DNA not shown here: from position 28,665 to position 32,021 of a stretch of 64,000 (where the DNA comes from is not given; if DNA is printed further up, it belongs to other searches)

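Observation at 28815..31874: Catalytically dead P1B-type ATPase homologue with a ~470-aa low-complexity N-terminus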

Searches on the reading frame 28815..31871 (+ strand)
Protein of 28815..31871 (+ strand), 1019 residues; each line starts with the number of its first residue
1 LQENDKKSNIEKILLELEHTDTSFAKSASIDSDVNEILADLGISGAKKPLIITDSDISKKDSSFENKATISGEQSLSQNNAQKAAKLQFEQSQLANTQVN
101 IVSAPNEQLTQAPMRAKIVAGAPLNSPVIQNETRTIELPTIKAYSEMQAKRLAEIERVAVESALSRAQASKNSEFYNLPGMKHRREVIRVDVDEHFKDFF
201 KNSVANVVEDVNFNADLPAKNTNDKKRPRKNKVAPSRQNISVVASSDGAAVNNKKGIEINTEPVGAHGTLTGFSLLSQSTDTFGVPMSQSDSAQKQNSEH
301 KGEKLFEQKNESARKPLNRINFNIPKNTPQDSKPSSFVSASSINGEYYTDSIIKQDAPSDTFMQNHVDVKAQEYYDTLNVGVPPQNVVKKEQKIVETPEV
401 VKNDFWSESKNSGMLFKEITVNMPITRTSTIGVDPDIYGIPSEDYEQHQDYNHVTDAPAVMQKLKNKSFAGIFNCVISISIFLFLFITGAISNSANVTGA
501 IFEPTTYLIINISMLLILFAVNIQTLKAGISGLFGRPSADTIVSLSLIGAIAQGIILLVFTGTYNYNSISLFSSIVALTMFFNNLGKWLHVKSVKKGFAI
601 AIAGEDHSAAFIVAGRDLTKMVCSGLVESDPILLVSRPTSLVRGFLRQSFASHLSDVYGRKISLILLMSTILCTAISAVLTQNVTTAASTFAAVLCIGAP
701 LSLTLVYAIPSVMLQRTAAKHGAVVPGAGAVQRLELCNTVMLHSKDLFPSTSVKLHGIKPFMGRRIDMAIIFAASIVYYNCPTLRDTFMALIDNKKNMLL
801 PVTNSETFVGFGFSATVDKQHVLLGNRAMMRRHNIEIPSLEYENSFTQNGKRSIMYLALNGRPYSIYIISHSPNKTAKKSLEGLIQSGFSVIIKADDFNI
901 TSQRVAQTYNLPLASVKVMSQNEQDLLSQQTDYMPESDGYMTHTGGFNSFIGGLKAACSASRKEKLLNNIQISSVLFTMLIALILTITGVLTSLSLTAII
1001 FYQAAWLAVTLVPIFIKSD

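Call 5: search_protein_families(library=pfam, proteins=[window:28815-31871:+], max_evalue=1)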
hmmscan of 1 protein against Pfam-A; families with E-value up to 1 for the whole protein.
window:28815-31871:+ (1019 aa): 0 families

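Call 6: search_protein_families(library=ncbifam, proteins=[window:28815-31871:+], max_evalue=1)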
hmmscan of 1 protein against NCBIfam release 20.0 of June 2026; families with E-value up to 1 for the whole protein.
window:28815-31871:+ (1019 aa): 6 families
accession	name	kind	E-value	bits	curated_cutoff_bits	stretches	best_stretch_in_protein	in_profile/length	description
NF007952.0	PRK10671.1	equivalog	4e-13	48.4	1316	1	653-909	439-691/838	copper-exporting P-type ATPase CopA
TIGR01525.1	ATPase-IB_hvy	subfamily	2.2e-12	46.6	346.25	1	653-909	164-424/560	heavy metal translocating P-type ATPase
NF008262.1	PRK11033.1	equivalog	9.3e-07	27.7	1005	1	664-910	352-597/731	zinc/cadmium/mercury/lead-transporting ATPase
NF033775.1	P_type_ZntA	exception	4e-05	22.1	1240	1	650-907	346-595/732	Zn(II)/Cd(II)/Pb(II) translocating P-type ATPase ZntA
TIGR01511.1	ATPase-IB1_Cu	subfamily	0.00048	19.1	397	2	809-910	313-407/542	copper-translocating P-type ATPase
TIGR01512.1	ATPase-IB2_Cd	subfamily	0.32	9.6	313.5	1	674-742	171-239/494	cadmium family heavy metal-translocating P-type ATPase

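Call 7: search_solved_structures(query=window:28815-31871:+, max_evalue=1, show_alignments=2)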
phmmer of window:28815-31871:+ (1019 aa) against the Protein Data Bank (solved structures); distinct sequences matched with E-value up to 1: 9.
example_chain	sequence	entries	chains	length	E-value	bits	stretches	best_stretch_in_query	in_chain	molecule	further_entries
3rfu_A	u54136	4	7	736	4.8e-13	51.3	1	659-932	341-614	Copper efflux ATPase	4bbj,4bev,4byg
3j08_A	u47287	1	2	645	0.06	14.6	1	684-924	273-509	copper-exporting P-type ATPase A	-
7r0g_A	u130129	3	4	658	0.063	14.5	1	684-924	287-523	Putative copper-exporting P-type ATPase A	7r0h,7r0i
3j09_A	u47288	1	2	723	0.066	14.4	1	684-924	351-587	copper-exporting P-type ATPase A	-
2b8e_A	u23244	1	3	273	0.23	12.7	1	820-924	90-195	cation-transporting ATPase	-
3a1e_A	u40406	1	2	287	0.23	12.6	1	820-924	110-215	Probable copper-exporting P-type ATPase A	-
3a1c_A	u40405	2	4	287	0.23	12.6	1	820-924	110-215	Probable copper-exporting P-type ATPase A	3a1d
8q75_A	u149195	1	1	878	0.29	12.3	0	799-909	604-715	Copper-transporting ATPase HMA4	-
8q73_A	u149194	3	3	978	0.29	12.3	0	799-909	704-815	Copper-transporting ATPase HMA4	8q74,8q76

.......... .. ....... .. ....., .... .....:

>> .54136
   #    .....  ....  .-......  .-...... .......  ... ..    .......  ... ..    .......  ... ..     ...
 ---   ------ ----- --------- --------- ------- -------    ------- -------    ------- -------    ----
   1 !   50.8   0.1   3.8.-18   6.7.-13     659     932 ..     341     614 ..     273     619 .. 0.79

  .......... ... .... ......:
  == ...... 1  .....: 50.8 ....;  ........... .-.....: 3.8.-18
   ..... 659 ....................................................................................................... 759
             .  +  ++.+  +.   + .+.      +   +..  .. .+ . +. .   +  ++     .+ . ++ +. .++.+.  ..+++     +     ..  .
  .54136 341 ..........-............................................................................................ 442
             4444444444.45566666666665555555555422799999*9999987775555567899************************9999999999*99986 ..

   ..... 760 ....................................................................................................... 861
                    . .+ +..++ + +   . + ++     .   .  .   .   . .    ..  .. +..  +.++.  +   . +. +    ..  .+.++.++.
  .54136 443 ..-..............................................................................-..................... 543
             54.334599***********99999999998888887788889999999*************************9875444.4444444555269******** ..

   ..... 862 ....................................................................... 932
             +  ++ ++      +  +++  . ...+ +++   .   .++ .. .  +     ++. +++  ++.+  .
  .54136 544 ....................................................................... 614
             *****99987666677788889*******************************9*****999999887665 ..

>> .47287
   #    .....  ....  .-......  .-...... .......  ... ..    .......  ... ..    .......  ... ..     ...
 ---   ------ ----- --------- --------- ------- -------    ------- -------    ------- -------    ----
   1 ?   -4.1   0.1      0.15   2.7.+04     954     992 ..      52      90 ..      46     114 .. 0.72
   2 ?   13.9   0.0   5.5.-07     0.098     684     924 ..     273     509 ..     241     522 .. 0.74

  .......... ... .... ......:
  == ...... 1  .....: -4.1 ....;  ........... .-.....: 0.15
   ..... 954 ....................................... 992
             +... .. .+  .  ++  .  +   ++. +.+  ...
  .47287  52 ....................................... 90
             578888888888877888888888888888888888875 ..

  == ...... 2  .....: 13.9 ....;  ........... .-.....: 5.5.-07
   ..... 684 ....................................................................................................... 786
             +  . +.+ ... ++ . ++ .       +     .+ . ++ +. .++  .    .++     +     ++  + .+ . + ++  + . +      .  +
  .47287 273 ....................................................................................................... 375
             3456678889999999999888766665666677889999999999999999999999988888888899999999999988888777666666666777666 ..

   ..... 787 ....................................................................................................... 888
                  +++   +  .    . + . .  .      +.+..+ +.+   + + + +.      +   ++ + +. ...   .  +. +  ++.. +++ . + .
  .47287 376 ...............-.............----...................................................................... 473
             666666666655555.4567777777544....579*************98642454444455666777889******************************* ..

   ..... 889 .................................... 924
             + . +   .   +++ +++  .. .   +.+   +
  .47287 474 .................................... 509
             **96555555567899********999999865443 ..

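Call 8: find_homologous_proteins(query=window:28815-31871:+, region=470-1019)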
Query window:28815-31871:+, residues 470-1019 (550 aa): 104 proteins with E <= 0.001 among 8000 candidates.
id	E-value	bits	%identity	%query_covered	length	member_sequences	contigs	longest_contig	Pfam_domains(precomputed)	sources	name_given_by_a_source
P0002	0.0e+0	1177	100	100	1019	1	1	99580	-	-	-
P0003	0.0e+0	1020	86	100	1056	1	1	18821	-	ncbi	-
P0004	3.0e-214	731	61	99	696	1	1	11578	-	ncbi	-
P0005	1.2e-209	715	62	94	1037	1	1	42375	-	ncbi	-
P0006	6.2e-206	703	60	99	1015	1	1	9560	-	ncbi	-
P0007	1.7e-199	682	58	99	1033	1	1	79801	-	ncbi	-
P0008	1.0e-181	623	52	99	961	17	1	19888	-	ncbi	ncbi:MAG: hypothetical protein RSG59_07560 [Ruthenibacterium sp.]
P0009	3.8e-179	615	53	94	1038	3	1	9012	-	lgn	-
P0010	6.5e-164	564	49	91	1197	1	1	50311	-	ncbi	-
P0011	2.1e-158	546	48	90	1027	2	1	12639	-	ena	-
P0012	6.3e-158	545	51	89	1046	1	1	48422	-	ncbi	-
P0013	2.2e-153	530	48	94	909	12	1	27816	-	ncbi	ncbi:MAG: hypothetical protein RR759_02590 [Ruthenibacterium sp.]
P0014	1.2e-152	527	48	90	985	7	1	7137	-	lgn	-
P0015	1.3e-149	517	48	89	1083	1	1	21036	-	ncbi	-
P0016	2.7e-149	516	48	89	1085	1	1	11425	-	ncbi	-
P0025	3.2e-137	476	44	94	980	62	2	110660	-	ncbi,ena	-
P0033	4.5e-128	446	42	94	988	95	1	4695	-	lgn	-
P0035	8.4e-128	445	43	92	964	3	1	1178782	-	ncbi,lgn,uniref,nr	ncbi:hypothetical protein H8S23_04820 [Anaerofilum sp. BX8]|uniref:Copper exporting ATPase n=1 Tax=A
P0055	1.0e-117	412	39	93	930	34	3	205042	-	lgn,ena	-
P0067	1.2e-98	349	35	93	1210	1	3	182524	-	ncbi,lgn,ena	-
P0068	1.3e-98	349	35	90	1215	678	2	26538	-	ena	-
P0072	4.0e-96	341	35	89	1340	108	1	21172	-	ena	-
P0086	3.9e-40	156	23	82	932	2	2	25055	-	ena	-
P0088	7.3e-34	136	24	92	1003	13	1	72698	-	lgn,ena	-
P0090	1.1e-30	125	22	93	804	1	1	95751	-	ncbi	-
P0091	2.5e-29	121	24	93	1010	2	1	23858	-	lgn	-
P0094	1.8e-11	62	24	33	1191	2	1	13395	-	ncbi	-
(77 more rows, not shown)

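Call 15: find_encoding_contigs(protein=P0035, flank=8000, max_places=2)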
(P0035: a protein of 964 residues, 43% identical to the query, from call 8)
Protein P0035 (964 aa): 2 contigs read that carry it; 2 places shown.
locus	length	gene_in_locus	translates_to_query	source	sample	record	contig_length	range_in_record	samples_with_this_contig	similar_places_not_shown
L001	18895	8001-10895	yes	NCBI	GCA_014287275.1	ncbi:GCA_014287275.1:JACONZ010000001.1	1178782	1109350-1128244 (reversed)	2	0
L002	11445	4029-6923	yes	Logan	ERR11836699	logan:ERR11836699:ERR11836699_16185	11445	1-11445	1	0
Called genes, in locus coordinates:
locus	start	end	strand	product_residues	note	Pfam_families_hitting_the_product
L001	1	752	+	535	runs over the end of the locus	PF00005:ABC_tran, PF02463:SMC_N (faint), PF13304:AAA_21 (faint), PF13401:AAA_22 (faint), PF13476:AAA_23 (faint), PF13555:AAA_29 (faint), PF00005:ABC_tran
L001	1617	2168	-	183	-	PF14278:TetR_C_8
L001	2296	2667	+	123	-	-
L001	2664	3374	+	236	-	-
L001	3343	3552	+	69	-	-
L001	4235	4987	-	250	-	-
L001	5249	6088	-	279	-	PF07934:OGG_N, PF00730:HhH-GPD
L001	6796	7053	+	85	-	-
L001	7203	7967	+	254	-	PF08032:SpoU_sub_bind, PF00588:SpoU_methylase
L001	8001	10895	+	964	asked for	-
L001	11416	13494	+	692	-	PF00009:GTP_EFTU, PF22042:EF-G_D2, PF03144:GTP_EFTU_D2, PF14492:EFG_III, PF03764:EFG_IV, PF00679:EFG_C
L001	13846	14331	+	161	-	PF03449:GreA_GreB_N, PF01272:GreA_GreB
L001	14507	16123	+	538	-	PF01336:tRNA_anti-codon, PF00152:tRNA-synt_2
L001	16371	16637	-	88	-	-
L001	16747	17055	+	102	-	-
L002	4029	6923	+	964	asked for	-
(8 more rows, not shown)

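Call 16: find_encoding_contigs(protein=P0067, flank=8000, max_places=2)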
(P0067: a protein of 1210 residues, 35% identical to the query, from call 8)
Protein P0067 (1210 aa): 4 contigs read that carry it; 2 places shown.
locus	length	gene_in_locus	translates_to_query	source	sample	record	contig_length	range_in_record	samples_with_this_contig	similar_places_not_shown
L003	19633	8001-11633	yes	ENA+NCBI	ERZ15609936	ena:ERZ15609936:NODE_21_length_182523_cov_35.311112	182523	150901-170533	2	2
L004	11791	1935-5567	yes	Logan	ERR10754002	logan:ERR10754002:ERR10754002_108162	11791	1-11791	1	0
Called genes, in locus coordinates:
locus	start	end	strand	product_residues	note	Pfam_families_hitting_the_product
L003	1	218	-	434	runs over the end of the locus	PF00512:HisKA, PF02518:HATPase_c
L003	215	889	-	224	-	PF00072:Response_reg, PF00486:Trans_reg_C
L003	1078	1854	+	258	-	PF01048:PNP_UDP_1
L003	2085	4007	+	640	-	PF00512:HisKA, PF02518:HATPase_c, PF00072:Response_reg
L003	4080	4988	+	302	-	PF00239:Resolvase, PF07508:Recombinase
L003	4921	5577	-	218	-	-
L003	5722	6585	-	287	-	PF01116:F_bP_aldolase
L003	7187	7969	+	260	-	PF08032:SpoU_sub_bind, PF00588:SpoU_methylase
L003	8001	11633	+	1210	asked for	-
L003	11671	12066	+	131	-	PF05598:DUF772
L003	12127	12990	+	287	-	PF11449:ArsP_2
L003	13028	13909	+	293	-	PF01263:Aldose_epim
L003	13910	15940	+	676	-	PF19830:DUF6311, PF25853:DUF6311_C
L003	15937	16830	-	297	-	PF07883:Cupin_2, PF02311:AraC_binding, PF00165:HTH_AraC, PF12833:HTH_18, PF00165:HTH_AraC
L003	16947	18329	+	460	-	PF01554:MatE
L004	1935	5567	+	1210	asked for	-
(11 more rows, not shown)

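Call 17: find_encoding_contigs(protein=P0088, flank=8000, max_places=2)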
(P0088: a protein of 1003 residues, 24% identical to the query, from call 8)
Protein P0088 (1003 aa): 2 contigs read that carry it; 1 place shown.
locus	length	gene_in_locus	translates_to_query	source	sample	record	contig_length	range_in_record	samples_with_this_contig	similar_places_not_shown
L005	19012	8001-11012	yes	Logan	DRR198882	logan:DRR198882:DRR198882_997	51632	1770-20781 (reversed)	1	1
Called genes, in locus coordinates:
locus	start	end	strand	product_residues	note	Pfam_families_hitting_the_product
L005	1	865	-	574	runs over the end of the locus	PF01321:Creatinase_N, PF16189:Creatinase_N_2, PF00557:Peptidase_M24, PF16188:Peptidase_M24_C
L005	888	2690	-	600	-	PF02922:CBM_48 (weak), PF00128:Alpha-amylase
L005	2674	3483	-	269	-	PF01171:ATP_bind_3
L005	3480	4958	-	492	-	PF02446:Glyco_hydro_77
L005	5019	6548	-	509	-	PF05362:Lon_C (weak), PF13541:ChlI, PF00493:MCM (weak), PF01078:Mg_chelatase, PF00158:Sigma54_activat (weak), PF07728:AAA_5, PF13335:Mg_chelatase_C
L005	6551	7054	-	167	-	PF13302:Acetyltransf_3, PF13420:Acetyltransf_4, PF00583:Acetyltransf_1, PF13673:Acetyltransf_10, PF13508:Acetyltransf_7, PF08445:FR47 (weak)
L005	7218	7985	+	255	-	PF08032:SpoU_sub_bind, PF00588:SpoU_methylase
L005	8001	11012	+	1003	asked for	-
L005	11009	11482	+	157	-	PF00383:dCMP_cyt_deam_1, PF14437:MafB19-deam, PF14439:Bd3614-deam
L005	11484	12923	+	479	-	PF01943:Polysacc_synt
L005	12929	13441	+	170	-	PF01782:RimM, PF05239:PRC, PF24986:PRC_RimM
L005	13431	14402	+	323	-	PF01746:tRNA_m1G_MT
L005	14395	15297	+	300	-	PF00350:Dynamin_N (faint), PF01926:MMR_HSR1, PF02421:FeoB_N, PF03193:RsgA_GTPase (faint), PF00009:GTP_EFTU, PF07650:KH_2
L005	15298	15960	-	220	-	PF12844:HTH_19, PF13560:HTH_31, PF01381:HTH_3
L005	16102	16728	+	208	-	PF00300:His_Phos_1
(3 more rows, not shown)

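Call 23: find_encoding_contigs(protein=P0003, flank=6000, max_places=1)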
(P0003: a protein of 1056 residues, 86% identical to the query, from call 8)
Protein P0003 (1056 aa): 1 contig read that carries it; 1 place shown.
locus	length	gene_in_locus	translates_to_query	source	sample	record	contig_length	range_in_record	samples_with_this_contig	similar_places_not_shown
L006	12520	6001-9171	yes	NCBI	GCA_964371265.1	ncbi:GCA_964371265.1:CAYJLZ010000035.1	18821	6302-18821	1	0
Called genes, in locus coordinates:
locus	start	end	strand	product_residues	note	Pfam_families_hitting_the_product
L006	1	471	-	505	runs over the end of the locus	PF01676:Metalloenzyme, PF06415:iPGM_N, PF01663:Phosphodiest (weak)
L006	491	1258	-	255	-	PF00121:TIM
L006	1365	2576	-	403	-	PF00162:PGK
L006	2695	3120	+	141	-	-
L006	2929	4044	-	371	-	PF22020:RlmL_1st, PF13847:Methyltransf_31 (faint), PF02926:THUMP, PF01170:UPF0020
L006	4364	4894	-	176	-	PF02482:Ribosomal_S30AE, PF16321:Ribosom_S30AE_C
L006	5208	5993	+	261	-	PF08032:SpoU_sub_bind, PF00588:SpoU_methylase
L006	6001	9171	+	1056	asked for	-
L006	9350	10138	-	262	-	PF02535:Zip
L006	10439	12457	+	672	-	PF17191:RecG_wedge, PF00270:DEAD, PF04851:ResIII, PF00271:Helicase_C, PF19833:RecG_dom3_C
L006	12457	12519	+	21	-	?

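Call 33: find_encoding_contigs(protein=P0086, flank=5000, max_places=1)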
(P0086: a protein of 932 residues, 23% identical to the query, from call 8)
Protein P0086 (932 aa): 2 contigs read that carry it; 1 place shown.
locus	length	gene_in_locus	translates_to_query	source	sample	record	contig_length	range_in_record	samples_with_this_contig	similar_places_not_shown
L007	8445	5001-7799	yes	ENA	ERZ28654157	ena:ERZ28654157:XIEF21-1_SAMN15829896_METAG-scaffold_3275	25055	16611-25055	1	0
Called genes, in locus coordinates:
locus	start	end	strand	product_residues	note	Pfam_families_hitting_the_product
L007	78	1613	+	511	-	PF00089:Trypsin, PF13365:Trypsin_2, PF13180:PDZ_2 (faint)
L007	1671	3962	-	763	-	PF19732:SpoIIE_N, PF07228:SpoIIE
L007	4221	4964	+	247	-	PF08032:SpoU_sub_bind, PF00588:SpoU_methylase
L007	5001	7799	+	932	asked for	-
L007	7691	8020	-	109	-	-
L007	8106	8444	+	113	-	?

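Call 34: find_encoding_contigs(protein=P0090, flank=5000, max_places=1)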
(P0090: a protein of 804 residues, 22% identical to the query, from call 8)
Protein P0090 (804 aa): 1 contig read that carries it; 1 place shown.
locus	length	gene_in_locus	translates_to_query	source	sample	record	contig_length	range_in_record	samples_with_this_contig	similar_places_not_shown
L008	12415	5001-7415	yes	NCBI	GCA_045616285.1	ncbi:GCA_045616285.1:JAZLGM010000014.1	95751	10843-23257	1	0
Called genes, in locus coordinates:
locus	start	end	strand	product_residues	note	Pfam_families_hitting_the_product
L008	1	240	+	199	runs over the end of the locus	PF01751:Toprim (weak), PF13662:Toprim_4 (weak), PF13331:DUF4093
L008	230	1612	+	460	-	-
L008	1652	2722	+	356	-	PF16822:ALGX, PF14286:DHHW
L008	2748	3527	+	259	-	PF00106:adh_short, PF08659:KR, PF13561:adh_short_C2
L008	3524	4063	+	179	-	-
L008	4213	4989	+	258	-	PF08032:SpoU_sub_bind, PF00588:SpoU_methylase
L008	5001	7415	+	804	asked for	-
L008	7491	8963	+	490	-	-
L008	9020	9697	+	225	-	PF19700:DUF6198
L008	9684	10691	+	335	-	PF02517:Rce1-like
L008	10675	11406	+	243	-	PF03591:AzlC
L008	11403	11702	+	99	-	PF05437:AzlD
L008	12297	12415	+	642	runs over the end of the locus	PF13946:DUF4214, PF01841:Transglut_core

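Call 35: find_encoding_contigs(protein=P0091, flank=5000, max_places=1)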
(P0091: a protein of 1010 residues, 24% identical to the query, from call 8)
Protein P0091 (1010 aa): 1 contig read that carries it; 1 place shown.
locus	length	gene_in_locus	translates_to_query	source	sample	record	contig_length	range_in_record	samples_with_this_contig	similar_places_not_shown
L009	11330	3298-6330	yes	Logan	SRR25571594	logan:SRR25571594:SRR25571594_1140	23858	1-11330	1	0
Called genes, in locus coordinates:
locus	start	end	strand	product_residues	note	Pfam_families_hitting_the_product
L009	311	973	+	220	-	PF00730:HhH-GPD, PF00633:HHH, PF10576:EndIII_4Fe-2S (weak)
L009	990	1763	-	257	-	PF21088:MS_channel_1st, PF00924:MS_channel_2nd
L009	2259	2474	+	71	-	-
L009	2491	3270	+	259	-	PF08032:SpoU_sub_bind, PF00588:SpoU_methylase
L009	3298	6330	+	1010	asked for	-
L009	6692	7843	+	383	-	PF04932:Wzy_C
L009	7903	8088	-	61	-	PF00269:SASP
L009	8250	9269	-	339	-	PF07451:SpoVAD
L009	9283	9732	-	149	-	PF03862:SpoVAC_SpoVAEB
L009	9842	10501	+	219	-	PF00005:ABC_tran, PF13304:AAA_21 (weak), PF02463:SMC_N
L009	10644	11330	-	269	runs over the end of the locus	PF00165:HTH_AraC (weak), PF12833:HTH_18, PF00165:HTH_AraC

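Call 36: find_encoding_contigs(protein=P0094, flank=5000, max_places=1)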
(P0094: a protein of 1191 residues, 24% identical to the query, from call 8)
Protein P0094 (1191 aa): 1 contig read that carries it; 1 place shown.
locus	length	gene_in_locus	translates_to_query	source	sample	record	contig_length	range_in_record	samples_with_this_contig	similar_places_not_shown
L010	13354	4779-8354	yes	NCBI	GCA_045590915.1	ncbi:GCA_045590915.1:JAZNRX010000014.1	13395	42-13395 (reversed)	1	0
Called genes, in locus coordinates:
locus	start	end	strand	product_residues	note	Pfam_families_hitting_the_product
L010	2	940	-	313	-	?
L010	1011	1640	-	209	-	PF00657:Lipase_GDSL, PF04311:DUF459 (weak), PF13472:Lipase_GDSL_2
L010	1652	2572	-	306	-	PF18082:NAT_N, PF18164:GNAT_C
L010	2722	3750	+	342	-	PF22244:GCE_fung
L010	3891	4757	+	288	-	PF08032:SpoU_sub_bind, PF00588:SpoU_methylase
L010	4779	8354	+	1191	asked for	-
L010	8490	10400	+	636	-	PF07690:MFS_1, PF13347:MFS_2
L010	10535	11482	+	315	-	PF00535:Glycos_transf_2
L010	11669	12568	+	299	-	PF00149:Metallophos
